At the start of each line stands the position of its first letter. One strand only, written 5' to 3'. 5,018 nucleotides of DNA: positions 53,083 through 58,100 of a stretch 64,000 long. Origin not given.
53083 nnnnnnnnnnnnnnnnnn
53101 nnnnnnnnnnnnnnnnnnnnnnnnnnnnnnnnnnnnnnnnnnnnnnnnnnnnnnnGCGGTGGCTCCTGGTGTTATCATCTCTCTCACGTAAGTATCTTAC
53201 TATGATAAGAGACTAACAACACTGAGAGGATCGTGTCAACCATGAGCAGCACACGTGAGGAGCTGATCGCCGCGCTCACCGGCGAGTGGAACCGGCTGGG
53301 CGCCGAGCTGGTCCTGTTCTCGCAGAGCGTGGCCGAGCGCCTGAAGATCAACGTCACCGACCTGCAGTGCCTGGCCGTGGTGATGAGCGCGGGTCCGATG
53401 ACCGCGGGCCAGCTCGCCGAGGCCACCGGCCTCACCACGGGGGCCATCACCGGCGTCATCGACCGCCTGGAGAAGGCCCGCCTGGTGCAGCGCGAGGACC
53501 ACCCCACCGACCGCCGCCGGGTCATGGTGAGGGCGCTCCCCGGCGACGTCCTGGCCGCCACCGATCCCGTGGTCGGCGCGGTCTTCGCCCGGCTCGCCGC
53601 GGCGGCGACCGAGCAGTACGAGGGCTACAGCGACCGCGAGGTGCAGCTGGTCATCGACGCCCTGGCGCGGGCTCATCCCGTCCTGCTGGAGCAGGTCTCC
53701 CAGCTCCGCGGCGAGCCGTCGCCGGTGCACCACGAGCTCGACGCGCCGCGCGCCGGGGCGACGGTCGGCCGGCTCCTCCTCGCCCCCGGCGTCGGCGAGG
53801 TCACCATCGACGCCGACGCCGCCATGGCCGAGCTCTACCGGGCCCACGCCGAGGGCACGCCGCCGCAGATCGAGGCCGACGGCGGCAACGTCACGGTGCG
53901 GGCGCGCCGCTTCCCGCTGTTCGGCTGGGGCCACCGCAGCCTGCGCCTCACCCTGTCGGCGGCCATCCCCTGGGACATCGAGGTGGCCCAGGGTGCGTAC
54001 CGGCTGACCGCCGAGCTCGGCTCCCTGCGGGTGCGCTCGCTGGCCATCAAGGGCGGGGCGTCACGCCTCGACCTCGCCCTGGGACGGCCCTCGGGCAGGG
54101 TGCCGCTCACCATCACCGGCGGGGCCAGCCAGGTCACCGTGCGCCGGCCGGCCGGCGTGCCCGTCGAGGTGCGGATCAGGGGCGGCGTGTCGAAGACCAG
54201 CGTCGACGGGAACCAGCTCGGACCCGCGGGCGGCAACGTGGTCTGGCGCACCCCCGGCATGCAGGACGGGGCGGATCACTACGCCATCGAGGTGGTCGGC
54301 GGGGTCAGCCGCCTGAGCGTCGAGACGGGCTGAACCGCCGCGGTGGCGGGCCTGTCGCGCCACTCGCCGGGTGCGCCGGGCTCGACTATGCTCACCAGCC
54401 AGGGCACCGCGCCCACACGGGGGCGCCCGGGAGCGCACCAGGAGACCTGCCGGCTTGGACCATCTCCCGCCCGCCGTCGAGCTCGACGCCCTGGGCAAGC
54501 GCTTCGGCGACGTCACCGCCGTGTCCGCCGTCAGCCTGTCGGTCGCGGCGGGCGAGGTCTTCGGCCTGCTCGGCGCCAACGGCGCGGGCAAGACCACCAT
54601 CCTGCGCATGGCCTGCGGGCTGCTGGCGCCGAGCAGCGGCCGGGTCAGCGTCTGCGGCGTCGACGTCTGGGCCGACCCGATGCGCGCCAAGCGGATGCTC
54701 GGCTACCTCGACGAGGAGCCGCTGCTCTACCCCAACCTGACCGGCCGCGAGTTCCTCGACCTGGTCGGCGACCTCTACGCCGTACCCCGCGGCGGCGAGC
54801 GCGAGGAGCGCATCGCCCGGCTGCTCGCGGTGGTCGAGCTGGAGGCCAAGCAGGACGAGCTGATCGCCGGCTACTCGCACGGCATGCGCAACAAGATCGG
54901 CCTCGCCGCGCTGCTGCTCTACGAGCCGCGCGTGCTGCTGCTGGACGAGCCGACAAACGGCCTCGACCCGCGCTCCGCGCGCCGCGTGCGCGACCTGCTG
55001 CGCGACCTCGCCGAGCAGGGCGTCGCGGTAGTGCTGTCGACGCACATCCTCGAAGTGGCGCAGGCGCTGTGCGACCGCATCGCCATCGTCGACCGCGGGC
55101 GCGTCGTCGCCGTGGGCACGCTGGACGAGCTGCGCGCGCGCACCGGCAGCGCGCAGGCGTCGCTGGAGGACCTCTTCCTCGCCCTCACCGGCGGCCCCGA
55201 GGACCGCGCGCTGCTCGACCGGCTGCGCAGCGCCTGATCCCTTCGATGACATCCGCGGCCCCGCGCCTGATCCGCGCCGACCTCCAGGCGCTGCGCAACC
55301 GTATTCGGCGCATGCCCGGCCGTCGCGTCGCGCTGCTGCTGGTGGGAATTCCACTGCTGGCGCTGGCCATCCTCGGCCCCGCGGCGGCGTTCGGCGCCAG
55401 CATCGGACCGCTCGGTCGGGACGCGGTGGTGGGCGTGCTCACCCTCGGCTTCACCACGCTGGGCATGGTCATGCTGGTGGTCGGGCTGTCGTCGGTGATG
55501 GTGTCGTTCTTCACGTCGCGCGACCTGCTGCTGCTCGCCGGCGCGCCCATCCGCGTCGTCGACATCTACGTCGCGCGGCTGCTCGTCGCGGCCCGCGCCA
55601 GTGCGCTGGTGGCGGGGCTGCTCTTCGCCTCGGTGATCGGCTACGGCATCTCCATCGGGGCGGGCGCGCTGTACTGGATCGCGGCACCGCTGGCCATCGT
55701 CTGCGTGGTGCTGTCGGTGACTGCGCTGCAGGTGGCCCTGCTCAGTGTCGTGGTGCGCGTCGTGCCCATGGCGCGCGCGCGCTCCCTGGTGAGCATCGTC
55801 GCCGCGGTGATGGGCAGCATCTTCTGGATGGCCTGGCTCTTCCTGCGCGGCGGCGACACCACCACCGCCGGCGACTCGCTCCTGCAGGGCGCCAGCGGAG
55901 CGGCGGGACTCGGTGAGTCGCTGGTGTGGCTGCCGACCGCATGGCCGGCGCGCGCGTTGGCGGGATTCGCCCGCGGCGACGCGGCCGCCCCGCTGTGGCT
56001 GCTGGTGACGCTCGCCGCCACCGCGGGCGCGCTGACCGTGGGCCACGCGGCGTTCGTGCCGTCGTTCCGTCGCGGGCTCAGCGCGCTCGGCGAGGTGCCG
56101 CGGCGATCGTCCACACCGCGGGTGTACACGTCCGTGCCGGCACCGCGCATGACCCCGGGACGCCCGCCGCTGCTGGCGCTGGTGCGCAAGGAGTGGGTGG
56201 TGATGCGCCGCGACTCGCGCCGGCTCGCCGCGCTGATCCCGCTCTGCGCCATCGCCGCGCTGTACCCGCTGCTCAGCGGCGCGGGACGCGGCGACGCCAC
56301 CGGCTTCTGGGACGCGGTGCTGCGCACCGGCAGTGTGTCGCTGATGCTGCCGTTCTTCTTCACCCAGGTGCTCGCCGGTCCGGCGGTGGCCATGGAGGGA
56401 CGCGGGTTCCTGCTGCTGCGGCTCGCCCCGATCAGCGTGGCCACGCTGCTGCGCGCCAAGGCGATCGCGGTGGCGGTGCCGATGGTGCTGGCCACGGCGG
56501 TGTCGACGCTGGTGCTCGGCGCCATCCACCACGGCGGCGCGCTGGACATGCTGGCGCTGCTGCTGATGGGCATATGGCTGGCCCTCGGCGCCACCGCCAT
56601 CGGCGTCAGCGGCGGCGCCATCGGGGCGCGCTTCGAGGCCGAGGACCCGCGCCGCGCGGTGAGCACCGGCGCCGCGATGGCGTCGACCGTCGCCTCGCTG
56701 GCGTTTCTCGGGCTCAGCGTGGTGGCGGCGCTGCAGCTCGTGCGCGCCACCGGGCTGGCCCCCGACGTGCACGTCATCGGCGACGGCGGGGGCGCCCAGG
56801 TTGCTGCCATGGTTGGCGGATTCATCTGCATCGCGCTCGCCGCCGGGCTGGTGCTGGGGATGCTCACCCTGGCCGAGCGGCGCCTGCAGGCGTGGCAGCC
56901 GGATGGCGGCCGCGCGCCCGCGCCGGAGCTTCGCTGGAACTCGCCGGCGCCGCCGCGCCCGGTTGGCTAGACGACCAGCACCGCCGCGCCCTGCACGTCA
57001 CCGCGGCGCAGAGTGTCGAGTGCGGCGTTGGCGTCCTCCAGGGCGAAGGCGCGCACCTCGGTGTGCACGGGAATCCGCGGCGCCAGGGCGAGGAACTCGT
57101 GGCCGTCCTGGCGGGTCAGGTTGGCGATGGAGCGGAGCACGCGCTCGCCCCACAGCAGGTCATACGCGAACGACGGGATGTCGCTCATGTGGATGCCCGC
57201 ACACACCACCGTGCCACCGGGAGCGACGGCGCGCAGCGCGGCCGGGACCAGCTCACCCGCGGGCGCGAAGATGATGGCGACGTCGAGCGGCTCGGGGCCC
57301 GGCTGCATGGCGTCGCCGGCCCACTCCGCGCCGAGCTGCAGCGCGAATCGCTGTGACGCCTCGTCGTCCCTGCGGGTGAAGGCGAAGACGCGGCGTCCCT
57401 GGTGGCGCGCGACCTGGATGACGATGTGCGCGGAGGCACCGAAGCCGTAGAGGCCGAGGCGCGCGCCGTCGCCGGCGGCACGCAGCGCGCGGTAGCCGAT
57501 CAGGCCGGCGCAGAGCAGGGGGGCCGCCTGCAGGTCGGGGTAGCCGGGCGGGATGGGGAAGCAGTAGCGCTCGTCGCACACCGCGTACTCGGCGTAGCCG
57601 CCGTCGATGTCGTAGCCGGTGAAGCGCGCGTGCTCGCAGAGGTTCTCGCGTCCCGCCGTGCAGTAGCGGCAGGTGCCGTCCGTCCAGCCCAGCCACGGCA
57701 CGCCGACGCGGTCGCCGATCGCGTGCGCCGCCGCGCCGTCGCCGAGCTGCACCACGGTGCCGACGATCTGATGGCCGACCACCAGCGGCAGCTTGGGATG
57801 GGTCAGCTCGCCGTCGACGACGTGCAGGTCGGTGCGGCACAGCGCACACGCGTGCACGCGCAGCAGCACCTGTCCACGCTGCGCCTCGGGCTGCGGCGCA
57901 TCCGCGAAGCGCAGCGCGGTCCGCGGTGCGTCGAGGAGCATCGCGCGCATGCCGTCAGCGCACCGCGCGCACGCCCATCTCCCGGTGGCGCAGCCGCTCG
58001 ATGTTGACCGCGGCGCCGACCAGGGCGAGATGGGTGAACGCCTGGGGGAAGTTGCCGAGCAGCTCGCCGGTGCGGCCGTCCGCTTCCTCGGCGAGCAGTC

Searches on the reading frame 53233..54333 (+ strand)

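Call 73: search_protein_families(library=pfam, proteins=[window:53233-54333:+], max_evalue=0.00001)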
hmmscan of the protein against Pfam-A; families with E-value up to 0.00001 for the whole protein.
window:53233-54333:+ (366 aa): 2 families
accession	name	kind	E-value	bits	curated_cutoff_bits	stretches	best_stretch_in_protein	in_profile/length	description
PF12802.13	MarR_2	-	7.3e-14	52.1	27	1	39-96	3-61/61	MarR family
PF01047.28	MarR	-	7.6e-13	48.6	24.6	1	39-97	1-59/59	MarR family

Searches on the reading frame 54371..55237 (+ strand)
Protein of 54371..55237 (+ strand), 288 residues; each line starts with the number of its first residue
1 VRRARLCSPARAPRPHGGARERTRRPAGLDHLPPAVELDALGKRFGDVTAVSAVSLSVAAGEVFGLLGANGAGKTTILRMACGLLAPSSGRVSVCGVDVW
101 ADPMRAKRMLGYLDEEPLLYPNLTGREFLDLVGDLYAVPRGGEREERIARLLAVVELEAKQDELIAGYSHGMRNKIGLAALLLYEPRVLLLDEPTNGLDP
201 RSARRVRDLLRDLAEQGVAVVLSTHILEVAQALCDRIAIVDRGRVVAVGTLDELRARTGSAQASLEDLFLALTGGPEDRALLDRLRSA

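Call 73: search_protein_families(library=pfam, proteins=[window:54371-55237:+], max_evalue=0.00001)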
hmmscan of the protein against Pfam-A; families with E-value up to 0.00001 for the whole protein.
window:54371-55237:+ (288 aa): 2 families
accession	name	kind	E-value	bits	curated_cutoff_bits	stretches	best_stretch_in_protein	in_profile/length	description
PF00005.33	ABC_tran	-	7.6e-28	98.3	25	1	53-196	3-137/137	ABC transporter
PF13304.12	AAA_21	-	5.4e-16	60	27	1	161-228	231-301/304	AAA domain, putative AbiEii toxin, Type IV TA system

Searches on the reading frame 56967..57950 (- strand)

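Call 73: search_protein_families(library=pfam, proteins=[window:56967-57950:-], max_evalue=0.00001)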
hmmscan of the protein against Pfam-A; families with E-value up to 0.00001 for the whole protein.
window:56967-57950:- (327 aa): 2 families
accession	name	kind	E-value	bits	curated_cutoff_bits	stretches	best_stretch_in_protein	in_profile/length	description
PF08240.17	ADH_N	-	1.7e-31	109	23.5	1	25-134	2-103/104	Alcohol dehydrogenase GroES-like domain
PF00107.32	ADH_zinc_N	-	1.4e-08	35.1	31.8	1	175-289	4-126/129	Zinc-binding dehydrogenase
